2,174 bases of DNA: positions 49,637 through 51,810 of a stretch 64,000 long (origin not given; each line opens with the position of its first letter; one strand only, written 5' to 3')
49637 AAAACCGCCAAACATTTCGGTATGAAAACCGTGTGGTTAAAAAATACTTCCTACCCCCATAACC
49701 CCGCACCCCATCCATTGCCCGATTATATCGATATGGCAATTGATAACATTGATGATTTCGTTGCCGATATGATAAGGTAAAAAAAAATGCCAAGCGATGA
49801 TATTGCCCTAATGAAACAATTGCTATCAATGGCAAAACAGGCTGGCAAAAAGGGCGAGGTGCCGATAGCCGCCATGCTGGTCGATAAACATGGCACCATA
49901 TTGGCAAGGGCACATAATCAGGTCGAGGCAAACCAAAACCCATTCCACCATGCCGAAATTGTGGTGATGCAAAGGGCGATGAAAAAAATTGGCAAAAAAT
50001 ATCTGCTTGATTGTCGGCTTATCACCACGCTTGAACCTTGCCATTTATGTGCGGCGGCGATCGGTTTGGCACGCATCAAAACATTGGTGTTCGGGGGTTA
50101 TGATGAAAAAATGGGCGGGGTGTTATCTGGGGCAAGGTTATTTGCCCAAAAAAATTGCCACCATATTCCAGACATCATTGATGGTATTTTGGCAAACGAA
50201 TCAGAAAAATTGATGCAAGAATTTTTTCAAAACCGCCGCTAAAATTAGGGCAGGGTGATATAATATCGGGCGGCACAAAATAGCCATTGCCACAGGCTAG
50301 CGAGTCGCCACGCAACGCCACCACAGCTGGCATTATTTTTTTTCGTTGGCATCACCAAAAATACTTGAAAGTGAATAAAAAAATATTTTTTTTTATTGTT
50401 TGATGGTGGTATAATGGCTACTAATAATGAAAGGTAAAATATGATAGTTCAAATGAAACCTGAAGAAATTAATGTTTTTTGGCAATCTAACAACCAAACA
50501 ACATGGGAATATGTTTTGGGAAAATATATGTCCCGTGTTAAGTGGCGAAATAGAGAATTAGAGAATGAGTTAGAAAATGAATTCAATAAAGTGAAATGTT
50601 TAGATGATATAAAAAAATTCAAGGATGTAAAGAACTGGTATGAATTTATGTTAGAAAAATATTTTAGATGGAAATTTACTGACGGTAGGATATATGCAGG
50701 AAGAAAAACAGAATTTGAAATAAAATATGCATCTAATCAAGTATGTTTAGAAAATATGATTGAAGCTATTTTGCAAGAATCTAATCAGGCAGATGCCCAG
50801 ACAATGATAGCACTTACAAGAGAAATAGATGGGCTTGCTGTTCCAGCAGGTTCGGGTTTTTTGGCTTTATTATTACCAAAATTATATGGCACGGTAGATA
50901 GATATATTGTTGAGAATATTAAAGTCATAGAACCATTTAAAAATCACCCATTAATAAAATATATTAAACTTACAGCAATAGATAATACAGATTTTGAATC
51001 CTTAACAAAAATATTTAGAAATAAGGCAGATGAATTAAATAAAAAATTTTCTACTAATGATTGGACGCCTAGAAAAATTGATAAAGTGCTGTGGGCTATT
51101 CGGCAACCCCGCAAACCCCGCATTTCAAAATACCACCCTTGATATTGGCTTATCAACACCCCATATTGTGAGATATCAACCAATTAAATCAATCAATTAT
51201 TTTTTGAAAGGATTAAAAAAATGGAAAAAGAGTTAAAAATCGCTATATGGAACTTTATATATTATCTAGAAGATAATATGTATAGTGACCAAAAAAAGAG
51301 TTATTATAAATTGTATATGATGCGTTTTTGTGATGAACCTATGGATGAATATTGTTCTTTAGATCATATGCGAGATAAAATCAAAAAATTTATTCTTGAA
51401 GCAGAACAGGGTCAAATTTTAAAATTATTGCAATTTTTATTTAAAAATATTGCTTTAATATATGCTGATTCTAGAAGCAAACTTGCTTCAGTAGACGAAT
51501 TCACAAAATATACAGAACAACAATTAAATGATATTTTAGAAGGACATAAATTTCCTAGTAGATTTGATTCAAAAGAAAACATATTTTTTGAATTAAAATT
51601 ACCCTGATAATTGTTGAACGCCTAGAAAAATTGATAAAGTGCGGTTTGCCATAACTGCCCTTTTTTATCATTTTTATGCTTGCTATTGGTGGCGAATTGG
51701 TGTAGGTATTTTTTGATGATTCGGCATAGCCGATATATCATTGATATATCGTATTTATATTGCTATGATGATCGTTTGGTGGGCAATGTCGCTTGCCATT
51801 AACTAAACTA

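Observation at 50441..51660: An AT-rich two-gene cassette downstream of tadA, bounded by 29-bp direct repeats, that appears to have replaced the original C-terminus of the first gene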

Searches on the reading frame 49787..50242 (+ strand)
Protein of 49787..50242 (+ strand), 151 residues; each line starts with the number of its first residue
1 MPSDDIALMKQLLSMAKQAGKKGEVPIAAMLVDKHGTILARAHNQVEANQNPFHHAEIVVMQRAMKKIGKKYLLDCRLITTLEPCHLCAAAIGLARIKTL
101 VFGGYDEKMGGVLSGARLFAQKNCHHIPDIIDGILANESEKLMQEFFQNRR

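Call 6: search_protein_families(library=pfam, proteins=[window:49787-50239:+], max_evalue=1)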
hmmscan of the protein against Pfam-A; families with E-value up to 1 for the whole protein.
window:49787-50239:+ (151 aa): 6 families
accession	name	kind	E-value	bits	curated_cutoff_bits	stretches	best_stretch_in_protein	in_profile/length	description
PF14437.12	MafB19-deam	-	6.7e-29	101.1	27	1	4-151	2-142/142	MafB19-like deaminase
PF00383.29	dCMP_cyt_deam_1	-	2.7e-24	85.4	25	1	3-103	2-101/102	Cytidine and deoxycytidylate deaminase zinc-binding region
PF14439.12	Bd3614-deam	-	2.3e-09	37.7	38.5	1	27-93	10-75/113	Bd3614-like deaminase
PF18750.7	SNAD4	-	0.018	15.5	27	1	44-92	22-71/130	Secreted Novel AID/APOBEC-like Deaminase 4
PF25248.1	Ig_CFAP65_8th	-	0.032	14.4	25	1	10-56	43-89/128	CFAP65, eight Ig-like domain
PF18772.7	APOBEC2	-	0.13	12.7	26.8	1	48-92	44-89/175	APOBEC2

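Call 34: find_related_loci(query=window:49787-50239:+, collection=genome_contigs, flank=6000)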
Query window:49787-50239:+ (151 aa) in genome_contigs; peptide patterns used: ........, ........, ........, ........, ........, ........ (x = any residue, [..] = any of these).
168 stretches matched a pattern, but none encodes a relative of the query by tblastn (E <= 1e-3).

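Call 35: find_encoding_contigs(protein=window:49787-50242:+, flank=5000, max_places=10)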
Protein window:49787-50242:+ (151 aa): no gene with exactly this product is on record in the collection.

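Call 89: list_cluster_members(proteins=[window:49787-50239:+, window:49097-49777:+, window:51845-52759:+, window:52897-54087:+, window:54298-55029:-, window:55355-56137:-, window:56281-57348:-, window:57448-58215:+, window:58884-59621:+, window:59722-60744:+])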
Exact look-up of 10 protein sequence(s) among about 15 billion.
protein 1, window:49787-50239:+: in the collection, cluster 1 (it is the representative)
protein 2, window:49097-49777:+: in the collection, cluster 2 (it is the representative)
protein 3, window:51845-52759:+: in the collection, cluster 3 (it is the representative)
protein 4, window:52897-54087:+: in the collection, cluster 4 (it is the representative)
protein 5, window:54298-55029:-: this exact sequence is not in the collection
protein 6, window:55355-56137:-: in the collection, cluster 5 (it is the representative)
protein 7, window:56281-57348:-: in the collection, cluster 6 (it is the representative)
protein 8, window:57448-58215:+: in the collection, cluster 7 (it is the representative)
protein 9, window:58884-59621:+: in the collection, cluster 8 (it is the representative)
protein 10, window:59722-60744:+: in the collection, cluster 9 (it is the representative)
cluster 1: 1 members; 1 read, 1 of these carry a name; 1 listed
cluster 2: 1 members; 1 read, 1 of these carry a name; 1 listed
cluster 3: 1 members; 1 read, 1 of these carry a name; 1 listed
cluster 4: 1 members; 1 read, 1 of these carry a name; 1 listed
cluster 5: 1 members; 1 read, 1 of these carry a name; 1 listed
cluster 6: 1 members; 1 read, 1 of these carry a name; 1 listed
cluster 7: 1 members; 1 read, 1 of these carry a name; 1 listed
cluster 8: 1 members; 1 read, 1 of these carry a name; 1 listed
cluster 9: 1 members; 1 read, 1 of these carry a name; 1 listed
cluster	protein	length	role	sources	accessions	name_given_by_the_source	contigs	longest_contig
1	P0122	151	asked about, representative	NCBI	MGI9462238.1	MAG: nucleoside deaminase [Alphaproteobacteria bacterium]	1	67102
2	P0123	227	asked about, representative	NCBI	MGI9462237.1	MAG: pyrimidine 5'-nucleotidase [Alphaproteobacteria bacterium]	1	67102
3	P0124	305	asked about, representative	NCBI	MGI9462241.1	MAG: hypothetical protein ACR2NY_06700 [Alphaproteobacteria bacterium]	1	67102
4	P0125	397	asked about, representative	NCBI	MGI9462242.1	MAG: acetyl-CoA C-acetyltransferase [Alphaproteobacteria bacterium]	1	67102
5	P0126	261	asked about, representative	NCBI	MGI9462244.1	MAG: DUF3800 domain-containing protein [Alphaproteobacteria bacterium]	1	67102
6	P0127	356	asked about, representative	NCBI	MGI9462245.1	MAG: polyprenyl synthetase family protein [Alphaproteobacteria bacterium]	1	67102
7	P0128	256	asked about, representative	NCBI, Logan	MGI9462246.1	MAG: methyltransferase [Alphaproteobacteria bacterium]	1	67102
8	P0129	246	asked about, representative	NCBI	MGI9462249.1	MAG: Bax inhibitor-1/YccA family protein [Alphaproteobacteria bacterium]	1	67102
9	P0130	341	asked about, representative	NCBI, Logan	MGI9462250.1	MAG: acetyl-CoA carboxylase carboxyltransferase subunit alpha [Alphaproteobacteria ...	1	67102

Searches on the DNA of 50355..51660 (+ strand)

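Call 77: search_dna_similar(query=window:50355-51660:+, collection=plasmids, mode=distant)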
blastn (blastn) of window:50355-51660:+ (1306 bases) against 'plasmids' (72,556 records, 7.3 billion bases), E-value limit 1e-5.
No match.
